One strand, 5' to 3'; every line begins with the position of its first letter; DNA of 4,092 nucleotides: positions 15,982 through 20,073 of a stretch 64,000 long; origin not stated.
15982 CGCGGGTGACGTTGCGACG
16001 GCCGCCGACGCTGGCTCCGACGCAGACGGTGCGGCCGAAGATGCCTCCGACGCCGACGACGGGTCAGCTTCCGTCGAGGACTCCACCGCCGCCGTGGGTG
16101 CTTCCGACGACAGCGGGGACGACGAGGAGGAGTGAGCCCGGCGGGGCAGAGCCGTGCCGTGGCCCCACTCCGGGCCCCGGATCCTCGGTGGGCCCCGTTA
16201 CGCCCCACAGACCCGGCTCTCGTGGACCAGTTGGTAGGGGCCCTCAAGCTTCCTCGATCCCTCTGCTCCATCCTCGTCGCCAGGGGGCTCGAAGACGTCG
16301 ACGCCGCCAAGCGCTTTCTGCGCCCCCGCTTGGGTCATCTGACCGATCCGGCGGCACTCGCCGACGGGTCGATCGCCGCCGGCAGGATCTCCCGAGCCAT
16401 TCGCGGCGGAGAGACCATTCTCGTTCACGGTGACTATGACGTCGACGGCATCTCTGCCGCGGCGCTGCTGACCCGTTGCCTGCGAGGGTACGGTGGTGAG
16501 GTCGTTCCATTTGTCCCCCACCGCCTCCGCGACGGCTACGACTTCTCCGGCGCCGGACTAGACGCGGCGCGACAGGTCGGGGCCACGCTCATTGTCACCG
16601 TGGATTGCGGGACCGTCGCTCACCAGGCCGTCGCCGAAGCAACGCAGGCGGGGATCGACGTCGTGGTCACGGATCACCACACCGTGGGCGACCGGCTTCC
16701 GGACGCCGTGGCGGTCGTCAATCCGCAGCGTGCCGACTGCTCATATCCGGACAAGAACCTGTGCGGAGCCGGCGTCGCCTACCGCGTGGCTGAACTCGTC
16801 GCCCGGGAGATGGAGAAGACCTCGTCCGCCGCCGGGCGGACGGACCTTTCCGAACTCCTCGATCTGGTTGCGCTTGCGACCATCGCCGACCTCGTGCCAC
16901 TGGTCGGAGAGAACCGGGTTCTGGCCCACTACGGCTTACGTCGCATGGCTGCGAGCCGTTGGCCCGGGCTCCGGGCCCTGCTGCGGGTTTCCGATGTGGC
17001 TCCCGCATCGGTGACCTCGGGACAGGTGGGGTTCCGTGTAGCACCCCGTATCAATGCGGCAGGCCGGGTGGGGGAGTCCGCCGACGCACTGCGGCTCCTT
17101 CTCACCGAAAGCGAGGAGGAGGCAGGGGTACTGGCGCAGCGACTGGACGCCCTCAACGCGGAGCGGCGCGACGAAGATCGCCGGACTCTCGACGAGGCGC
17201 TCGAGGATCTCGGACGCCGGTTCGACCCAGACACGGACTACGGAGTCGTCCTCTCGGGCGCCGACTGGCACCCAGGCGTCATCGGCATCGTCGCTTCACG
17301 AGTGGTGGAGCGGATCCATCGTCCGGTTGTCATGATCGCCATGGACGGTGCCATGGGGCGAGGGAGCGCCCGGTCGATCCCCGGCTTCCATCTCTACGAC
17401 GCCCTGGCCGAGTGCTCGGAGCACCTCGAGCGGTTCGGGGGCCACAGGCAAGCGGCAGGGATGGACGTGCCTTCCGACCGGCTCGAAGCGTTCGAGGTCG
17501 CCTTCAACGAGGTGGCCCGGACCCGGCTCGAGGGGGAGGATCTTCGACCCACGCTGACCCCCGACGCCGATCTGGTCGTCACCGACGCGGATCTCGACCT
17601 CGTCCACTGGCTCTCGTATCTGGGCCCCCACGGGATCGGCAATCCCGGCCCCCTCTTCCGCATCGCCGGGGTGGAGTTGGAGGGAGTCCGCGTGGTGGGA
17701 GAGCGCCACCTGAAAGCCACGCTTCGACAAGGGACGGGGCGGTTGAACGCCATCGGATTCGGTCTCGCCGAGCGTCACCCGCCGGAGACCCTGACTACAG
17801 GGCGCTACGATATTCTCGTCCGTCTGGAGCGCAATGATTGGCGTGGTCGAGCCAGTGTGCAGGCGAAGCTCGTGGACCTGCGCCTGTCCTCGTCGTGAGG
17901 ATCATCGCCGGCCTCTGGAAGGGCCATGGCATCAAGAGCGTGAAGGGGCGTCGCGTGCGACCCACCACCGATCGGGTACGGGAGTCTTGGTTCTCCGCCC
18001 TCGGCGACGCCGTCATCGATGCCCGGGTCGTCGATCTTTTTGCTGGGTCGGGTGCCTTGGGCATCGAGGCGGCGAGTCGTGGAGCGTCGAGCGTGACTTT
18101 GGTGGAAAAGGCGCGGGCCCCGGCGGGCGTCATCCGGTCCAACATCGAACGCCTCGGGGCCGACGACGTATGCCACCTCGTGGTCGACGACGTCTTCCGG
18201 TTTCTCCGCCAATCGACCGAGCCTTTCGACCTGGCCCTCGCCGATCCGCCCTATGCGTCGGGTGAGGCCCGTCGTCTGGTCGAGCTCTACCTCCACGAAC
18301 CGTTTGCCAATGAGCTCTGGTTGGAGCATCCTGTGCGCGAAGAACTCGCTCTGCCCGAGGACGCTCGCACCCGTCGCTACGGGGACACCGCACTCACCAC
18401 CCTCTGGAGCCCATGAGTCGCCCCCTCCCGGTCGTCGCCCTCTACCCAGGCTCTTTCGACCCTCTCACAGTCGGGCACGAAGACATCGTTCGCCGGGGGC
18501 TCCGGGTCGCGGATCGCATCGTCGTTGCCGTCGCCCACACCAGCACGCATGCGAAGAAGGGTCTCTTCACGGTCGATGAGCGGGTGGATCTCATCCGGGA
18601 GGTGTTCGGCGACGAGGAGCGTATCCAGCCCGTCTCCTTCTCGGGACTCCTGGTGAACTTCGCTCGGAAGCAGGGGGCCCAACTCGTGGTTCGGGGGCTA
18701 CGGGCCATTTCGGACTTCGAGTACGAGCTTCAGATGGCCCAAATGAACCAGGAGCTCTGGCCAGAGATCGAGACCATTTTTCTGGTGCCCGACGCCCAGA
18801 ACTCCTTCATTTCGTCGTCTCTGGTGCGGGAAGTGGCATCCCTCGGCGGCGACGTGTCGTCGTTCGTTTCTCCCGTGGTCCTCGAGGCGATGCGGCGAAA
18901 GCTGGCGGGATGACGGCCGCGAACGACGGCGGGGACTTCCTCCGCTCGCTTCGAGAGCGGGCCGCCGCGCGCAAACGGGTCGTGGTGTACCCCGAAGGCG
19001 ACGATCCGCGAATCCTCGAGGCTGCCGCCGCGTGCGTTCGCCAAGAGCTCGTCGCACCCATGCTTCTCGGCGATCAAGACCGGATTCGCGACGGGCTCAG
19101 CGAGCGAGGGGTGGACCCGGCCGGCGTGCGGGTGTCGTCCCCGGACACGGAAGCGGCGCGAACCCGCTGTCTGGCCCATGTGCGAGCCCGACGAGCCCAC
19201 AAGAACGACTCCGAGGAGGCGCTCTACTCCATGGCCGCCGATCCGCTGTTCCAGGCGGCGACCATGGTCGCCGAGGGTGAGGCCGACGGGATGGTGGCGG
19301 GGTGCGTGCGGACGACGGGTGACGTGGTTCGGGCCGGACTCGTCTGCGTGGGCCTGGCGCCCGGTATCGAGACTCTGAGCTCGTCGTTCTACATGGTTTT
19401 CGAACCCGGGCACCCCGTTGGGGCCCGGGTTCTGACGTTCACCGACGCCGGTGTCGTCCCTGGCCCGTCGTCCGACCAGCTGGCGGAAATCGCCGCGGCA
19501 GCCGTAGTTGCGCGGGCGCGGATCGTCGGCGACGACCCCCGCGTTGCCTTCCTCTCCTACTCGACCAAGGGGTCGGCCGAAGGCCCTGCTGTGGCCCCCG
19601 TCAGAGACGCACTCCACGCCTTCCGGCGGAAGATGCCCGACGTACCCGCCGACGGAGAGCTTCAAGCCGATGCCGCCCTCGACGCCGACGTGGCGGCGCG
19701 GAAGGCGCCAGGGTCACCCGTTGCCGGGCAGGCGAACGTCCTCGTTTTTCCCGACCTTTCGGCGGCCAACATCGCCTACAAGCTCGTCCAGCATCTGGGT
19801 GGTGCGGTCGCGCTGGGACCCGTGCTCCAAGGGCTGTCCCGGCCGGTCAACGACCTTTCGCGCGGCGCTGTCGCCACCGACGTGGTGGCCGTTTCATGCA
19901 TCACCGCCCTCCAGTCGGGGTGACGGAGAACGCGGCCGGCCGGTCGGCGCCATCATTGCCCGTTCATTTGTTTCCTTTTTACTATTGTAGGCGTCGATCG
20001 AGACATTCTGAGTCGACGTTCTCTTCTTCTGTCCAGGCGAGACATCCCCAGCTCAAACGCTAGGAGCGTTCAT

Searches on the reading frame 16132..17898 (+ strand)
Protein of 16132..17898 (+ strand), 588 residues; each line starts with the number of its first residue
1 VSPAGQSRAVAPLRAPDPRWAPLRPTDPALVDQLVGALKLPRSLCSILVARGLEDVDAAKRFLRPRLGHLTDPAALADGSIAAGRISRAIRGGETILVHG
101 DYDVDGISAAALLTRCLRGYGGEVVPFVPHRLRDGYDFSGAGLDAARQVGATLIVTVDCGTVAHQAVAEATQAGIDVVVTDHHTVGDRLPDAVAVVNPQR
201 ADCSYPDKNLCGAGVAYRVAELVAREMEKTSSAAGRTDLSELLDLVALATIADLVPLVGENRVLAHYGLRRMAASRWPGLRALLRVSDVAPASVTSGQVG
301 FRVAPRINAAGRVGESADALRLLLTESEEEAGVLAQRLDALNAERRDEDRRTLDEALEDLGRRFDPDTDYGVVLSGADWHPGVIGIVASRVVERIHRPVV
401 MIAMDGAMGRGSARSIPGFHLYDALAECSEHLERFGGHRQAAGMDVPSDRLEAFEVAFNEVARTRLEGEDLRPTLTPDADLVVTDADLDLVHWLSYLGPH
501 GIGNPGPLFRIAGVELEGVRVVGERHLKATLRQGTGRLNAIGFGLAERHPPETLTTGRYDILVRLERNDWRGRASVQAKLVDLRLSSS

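Call 58: search_protein_families(library=pfam, proteins=[window:16132-17898:+], max_evalue=0.000001)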
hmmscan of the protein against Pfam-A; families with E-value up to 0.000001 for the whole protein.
window:16132-17898:+ (588 aa): 3 families
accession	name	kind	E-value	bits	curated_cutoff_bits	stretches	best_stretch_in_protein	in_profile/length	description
PF01368.27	DHH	-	3.7e-25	89.1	28.1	1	95-250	1-125/125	DHH family, N-terminal domain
PF17768.7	RecJ_OB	-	2.3e-23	82.8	27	1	478-582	2-107/107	RecJ OB domain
PF02272.25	DHHA1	-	1.3e-14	54.9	25.9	1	372-462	5-100/102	DHHA1 domain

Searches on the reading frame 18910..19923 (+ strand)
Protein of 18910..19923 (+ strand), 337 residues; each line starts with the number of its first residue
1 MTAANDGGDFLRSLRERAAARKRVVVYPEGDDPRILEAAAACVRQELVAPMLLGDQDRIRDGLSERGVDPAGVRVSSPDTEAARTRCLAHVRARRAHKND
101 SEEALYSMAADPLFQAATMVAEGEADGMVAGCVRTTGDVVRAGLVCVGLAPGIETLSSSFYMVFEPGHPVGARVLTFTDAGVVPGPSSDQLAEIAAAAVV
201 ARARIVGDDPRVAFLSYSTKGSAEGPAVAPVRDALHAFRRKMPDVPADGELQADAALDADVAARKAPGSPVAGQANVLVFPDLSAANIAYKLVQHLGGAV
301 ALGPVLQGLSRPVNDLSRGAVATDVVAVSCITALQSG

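Call 58: search_protein_families(library=pfam, proteins=[window:18910-19923:+], max_evalue=0.000001)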
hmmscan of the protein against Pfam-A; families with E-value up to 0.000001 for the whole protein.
window:18910-19923:+ (337 aa): 1 family
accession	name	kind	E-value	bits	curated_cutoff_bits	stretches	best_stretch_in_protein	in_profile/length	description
PF01515.24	PTA_PTB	-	1.4e-100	337.2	24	1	10-333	2-319/319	Phosphate acetyl/butaryl transferase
